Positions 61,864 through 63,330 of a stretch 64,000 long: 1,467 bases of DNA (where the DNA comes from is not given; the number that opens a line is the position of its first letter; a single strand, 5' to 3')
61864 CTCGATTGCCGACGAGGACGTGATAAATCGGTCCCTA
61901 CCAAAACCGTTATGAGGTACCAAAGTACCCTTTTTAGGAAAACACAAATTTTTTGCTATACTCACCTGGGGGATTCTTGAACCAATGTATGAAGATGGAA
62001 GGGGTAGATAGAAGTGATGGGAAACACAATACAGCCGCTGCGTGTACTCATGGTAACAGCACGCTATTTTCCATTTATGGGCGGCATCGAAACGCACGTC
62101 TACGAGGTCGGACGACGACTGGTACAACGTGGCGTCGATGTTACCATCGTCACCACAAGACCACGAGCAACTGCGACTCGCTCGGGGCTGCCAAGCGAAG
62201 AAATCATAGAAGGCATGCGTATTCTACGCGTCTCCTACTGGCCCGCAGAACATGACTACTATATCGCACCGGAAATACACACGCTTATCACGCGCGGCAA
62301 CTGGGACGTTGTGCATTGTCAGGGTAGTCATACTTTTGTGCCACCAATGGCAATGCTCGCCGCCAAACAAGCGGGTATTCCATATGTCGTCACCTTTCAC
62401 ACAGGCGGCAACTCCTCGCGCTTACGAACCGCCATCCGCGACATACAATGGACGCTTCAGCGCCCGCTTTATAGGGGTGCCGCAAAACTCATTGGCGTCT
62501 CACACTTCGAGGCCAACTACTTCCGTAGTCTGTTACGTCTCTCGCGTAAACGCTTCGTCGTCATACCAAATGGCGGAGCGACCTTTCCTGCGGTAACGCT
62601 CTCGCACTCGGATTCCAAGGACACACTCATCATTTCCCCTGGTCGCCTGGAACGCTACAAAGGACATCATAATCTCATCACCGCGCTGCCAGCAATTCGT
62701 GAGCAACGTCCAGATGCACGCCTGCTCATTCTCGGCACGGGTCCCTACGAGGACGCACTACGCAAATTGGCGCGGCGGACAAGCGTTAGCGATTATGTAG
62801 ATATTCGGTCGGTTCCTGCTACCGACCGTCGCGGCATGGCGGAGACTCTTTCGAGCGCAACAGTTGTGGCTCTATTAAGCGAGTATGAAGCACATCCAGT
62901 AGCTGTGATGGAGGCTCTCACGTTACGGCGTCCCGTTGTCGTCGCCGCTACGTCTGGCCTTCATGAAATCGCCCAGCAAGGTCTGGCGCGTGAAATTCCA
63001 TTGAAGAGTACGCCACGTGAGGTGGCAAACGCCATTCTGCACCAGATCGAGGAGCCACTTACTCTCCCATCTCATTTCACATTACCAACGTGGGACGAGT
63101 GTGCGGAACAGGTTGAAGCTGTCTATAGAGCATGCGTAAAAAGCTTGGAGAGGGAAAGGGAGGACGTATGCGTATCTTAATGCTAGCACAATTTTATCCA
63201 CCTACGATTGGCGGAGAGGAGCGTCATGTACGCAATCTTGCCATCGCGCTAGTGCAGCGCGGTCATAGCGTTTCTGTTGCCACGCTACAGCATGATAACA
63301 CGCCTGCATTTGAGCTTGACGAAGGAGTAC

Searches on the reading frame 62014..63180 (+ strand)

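Call 78: search_protein_families(library=pfam, proteins=[window:62014-63180:+], max_evalue=0.00001)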
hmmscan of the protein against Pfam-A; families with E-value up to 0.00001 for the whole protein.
window:62014-63180:+ (388 aa): 5 families
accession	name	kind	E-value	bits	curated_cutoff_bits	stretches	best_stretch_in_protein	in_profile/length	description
PF13439.12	Glyco_transf_4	-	1.9e-29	103.3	28.5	1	22-187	1-165/170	Glycosyltransferase Family 4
PF13579.12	Glyco_trans_4_4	-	7.3e-25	88.6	29.7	1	23-187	1-158/158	Glycosyl transferase 4-like domain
PF00534.26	Glycos_transf_1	-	1.7e-23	83.5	26.4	1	199-343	11-154/172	Glycosyl transferases group 1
PF13692.12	Glyco_trans_1_4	-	6.9e-20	72.2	27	1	205-345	3-140/142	Glycosyl transferases group 1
PF20706.3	GT4-conflict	-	2.9e-11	43.4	26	1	14-327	3-327/385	Family 4 Glycosyltransferase in conflict systems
